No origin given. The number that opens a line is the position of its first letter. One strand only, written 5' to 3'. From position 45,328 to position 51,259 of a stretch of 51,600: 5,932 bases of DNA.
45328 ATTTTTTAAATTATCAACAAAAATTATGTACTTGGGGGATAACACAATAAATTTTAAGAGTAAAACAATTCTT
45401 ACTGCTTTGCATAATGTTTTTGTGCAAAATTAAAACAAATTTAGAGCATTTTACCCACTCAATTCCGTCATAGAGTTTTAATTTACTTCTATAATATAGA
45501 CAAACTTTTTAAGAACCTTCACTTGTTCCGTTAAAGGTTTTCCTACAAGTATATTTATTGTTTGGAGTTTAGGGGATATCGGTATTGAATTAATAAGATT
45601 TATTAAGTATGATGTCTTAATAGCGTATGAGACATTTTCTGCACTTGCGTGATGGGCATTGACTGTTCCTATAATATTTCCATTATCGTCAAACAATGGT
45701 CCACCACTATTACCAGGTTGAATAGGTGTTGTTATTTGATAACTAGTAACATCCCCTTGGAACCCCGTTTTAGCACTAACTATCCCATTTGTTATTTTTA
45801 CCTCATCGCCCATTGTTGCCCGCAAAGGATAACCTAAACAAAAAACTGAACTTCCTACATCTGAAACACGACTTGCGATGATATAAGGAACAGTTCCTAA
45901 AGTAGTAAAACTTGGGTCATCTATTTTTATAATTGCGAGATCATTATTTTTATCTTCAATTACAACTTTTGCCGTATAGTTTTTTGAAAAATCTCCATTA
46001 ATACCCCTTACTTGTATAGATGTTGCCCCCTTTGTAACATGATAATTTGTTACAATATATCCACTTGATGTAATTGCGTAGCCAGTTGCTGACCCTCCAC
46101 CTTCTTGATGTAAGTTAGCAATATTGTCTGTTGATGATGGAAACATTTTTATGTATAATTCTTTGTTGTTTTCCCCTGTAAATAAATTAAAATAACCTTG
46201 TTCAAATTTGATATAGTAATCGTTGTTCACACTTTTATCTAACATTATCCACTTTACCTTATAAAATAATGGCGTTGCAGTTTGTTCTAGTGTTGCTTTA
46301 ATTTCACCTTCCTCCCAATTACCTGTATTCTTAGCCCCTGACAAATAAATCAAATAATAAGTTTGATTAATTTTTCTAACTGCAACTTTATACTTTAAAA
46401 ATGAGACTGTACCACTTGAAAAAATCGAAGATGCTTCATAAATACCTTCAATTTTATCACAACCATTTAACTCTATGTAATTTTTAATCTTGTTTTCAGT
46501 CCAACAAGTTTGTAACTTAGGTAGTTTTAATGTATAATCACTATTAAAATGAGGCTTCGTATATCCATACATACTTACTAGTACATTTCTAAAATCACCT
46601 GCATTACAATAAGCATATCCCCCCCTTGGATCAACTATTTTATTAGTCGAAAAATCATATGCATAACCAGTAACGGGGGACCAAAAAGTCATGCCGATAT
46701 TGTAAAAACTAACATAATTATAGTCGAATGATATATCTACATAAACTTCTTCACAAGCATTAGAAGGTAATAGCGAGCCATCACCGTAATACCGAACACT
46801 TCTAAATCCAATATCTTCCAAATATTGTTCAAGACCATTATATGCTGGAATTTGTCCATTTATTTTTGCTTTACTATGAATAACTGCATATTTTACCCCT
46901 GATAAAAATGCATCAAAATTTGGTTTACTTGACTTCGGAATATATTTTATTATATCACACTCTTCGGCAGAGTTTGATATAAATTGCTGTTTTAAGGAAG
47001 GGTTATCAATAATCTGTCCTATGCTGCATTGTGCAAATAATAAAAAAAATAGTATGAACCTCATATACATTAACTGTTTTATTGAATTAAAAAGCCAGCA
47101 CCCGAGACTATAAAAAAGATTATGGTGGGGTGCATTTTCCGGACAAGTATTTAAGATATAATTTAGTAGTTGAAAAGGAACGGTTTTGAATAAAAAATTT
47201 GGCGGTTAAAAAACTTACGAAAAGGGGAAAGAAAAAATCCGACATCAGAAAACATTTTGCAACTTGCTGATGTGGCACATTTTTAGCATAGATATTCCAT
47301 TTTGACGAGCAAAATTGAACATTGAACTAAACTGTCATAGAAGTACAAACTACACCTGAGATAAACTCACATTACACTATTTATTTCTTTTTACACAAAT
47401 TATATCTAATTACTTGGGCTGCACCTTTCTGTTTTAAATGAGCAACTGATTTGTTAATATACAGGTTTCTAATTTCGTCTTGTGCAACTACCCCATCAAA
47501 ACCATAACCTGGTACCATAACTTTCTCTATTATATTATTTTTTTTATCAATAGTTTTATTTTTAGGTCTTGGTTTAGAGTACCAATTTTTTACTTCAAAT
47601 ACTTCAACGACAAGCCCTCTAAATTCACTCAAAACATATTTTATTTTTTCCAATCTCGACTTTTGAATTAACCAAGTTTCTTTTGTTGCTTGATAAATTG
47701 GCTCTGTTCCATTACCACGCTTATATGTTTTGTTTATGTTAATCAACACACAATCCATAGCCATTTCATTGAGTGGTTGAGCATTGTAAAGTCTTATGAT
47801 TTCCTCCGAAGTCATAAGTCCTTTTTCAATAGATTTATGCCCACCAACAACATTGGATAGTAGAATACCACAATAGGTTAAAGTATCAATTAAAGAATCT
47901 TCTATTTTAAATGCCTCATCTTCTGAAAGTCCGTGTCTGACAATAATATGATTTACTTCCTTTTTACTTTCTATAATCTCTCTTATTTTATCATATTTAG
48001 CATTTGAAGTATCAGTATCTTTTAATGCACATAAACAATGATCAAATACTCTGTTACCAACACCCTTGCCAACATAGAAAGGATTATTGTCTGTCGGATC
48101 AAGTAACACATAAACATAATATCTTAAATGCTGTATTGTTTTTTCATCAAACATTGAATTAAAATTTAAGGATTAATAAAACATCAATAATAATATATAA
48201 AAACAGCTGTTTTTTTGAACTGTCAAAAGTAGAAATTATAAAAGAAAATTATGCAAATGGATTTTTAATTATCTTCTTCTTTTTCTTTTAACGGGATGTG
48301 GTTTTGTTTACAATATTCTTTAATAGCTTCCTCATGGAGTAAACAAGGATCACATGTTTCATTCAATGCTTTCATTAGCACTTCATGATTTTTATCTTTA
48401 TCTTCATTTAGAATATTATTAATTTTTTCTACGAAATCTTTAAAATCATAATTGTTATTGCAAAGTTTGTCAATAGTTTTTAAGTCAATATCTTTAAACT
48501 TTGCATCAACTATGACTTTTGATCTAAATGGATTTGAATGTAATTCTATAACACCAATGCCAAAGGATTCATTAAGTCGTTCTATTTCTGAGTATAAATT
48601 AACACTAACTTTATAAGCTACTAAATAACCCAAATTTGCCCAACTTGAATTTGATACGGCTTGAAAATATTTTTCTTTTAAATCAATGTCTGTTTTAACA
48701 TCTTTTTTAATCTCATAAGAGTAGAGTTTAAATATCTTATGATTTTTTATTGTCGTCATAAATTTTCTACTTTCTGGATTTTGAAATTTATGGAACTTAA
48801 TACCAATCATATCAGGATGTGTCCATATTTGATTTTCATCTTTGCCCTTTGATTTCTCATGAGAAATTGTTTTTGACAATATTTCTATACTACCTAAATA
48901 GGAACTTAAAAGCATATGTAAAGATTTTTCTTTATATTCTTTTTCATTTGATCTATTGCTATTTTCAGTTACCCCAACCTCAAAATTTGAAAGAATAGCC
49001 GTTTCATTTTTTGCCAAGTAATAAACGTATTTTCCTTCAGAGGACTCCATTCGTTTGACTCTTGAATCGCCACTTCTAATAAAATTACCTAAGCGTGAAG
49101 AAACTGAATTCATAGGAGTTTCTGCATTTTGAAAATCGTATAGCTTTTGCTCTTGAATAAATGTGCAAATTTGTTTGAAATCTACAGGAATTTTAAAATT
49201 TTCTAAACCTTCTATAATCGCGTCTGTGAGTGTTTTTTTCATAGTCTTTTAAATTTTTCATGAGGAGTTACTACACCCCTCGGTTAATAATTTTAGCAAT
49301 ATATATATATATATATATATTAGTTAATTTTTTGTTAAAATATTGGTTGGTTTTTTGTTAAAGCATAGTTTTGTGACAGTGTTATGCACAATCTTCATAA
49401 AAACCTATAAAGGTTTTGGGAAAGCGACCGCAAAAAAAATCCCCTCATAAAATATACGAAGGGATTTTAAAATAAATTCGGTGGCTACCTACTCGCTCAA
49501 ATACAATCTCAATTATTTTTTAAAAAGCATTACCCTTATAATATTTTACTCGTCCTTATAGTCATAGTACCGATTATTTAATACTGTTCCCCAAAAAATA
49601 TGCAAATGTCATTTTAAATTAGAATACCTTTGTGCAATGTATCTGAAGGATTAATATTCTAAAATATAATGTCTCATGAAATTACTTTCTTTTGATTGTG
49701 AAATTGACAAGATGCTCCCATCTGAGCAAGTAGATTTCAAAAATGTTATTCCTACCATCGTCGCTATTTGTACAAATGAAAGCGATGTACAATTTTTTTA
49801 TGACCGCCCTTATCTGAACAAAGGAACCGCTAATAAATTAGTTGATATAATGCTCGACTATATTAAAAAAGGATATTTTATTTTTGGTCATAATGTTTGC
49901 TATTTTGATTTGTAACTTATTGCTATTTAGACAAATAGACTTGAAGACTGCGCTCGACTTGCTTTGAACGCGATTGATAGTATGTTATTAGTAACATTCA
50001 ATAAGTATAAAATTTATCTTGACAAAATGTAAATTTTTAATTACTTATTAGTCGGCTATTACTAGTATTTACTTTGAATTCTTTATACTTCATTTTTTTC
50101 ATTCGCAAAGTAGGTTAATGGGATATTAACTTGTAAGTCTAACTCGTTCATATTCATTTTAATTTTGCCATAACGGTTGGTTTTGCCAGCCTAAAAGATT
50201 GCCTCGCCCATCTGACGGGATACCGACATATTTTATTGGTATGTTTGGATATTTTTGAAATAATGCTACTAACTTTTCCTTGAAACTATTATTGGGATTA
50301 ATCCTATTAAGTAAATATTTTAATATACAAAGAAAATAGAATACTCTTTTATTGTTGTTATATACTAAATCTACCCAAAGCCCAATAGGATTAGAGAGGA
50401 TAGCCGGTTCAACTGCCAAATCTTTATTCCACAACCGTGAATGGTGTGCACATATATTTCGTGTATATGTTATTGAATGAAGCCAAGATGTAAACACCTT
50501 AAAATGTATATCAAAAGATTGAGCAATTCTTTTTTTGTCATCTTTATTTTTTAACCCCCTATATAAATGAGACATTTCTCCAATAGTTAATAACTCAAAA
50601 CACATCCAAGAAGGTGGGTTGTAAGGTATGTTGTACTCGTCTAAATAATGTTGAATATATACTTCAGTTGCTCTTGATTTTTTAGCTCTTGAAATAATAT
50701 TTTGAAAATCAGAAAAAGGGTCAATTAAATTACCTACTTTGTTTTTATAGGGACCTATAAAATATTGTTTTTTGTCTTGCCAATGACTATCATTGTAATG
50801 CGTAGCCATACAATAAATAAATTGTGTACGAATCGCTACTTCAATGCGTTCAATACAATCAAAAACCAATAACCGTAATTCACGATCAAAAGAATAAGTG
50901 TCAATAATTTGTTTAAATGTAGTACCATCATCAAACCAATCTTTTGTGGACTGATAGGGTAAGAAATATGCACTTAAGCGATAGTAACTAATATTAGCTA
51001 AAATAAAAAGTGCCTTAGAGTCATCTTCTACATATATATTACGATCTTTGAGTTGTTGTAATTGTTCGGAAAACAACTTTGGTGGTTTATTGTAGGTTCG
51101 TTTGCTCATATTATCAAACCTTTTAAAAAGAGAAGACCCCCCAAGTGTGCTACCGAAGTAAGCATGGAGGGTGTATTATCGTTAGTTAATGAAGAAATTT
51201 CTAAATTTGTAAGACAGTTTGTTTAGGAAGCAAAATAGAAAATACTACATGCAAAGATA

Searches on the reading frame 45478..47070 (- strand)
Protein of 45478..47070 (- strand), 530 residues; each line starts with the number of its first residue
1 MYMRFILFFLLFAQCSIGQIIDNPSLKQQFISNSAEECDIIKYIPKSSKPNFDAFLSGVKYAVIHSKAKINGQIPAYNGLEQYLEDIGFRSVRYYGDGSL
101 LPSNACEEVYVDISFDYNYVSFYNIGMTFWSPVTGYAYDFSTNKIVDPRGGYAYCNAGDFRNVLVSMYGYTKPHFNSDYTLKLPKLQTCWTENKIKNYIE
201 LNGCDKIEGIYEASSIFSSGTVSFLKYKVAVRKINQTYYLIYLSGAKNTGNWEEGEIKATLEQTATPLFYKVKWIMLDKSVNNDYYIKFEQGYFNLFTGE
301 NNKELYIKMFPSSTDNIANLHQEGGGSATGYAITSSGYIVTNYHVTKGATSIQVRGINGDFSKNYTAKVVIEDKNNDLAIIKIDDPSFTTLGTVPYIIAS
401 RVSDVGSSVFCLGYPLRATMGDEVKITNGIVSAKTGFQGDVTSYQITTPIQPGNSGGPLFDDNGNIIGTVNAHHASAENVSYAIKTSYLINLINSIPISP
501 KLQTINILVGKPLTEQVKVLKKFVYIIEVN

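Call 19: search_protein_families(library=pfam, proteins=[window:45478-47070:-], max_evalue=0.01)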
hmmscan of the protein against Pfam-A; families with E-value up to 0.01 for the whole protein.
window:45478-47070:- (530 aa): 3 families
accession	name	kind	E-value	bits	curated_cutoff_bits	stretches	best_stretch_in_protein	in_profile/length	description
PF13365.12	Trypsin_2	-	7.4e-22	79.1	27.6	1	328-468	1-143/144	Trypsin-like peptidase domain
PF00089.32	Trypsin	-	5.6e-14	52.9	20.6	1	320-491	18-218/220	Trypsin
PF05578.19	Peptidase_S31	-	0.0078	16.1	27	0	320-398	46-125/234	Pestivirus NS3 polyprotein peptidase S31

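Call 20: search_protein_families(library=padloc, proteins=[window:45478-47070:-], max_evalue=0.001)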
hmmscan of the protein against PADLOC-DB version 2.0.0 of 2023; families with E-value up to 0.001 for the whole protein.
window:45478-47070:- (530 aa): 5 families
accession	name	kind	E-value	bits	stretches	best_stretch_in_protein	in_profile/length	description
PDLC02959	RT-Protease_XI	-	6.5e-23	79.4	1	256-494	281-509/510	single gene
PDLC02960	RT-Protease_XI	-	2e-22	77.8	1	241-494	263-505/506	single gene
PDLC03855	LmuA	-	1.8e-07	28.8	1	333-470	26-167/425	-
PDLC04593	PDC-M35A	-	2.1e-05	22.4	1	329-476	24-184/216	-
PDLC02159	Avs1b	-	0.00071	15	1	324-424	16-116/1924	-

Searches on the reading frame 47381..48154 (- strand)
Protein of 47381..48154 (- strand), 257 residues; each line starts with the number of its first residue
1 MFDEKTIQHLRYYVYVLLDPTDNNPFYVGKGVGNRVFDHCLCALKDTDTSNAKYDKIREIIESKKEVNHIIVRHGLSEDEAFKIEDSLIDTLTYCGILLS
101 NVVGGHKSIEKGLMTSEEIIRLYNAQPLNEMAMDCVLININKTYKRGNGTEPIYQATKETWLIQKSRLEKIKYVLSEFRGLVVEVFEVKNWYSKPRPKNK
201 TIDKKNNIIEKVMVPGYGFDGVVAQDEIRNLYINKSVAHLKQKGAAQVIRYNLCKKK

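Call 19: search_protein_families(library=pfam, proteins=[window:47381-48154:-], max_evalue=0.01)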
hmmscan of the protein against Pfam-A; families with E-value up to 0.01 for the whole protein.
window:47381-48154:- (257 aa): 1 family
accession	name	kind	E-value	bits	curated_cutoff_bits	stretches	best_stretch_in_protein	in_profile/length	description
PF22945.2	LEM-3_GIY-YIG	-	2.1e-12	47.7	27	1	26-107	28-109/151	LEM-3-like GIY-YIG domain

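Call 20: search_protein_families(library=padloc, proteins=[window:47381-48154:-], max_evalue=0.001)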
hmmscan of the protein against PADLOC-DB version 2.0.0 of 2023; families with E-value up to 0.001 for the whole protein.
window:47381-48154:- (257 aa): 1 family
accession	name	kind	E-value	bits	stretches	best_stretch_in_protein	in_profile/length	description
PDLC04031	PD-T4-3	-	1.8e-54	183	1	2-252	6-253/256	-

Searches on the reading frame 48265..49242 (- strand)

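Call 19: search_protein_families(library=pfam, proteins=[window:48265-49242:-], max_evalue=0.01)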
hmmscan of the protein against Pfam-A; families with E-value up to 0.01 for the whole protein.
window:48265-49242:- (325 aa): 2 families
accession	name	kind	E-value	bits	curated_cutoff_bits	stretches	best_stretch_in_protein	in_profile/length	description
PF05066.19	HARE-HTH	-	1.3e-05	25.9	25.9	1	4-66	2-63/71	HB1, ASXL, restriction endonuclease HTH domain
PF25318.1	WH_GDS1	-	0.0005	20.5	27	1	8-61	13-66/95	GDS1 winged helix domain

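Call 20: search_protein_families(library=padloc, proteins=[window:48265-49242:-], max_evalue=0.001)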
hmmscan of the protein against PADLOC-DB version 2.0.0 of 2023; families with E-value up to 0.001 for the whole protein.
window:48265-49242:- (325 aa): 0 families

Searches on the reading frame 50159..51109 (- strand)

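Call 19: search_protein_families(library=pfam, proteins=[window:50159-51109:-], max_evalue=0.01)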
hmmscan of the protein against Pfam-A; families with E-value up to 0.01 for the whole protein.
window:50159-51109:- (316 aa): 1 family
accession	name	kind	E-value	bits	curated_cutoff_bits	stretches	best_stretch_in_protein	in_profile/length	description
PF07751.16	Abi_2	-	1.3e-56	192.2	25.6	1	36-228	2-184/184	Abi-like protein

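Call 20: search_protein_families(library=padloc, proteins=[window:50159-51109:-], max_evalue=0.001)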
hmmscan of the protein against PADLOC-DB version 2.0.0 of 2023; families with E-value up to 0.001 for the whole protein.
window:50159-51109:- (316 aa): 1 family
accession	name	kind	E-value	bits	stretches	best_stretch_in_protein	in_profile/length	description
PDLC02344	AbiD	-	7.1e-74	247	1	6-300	3-270/277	AbiD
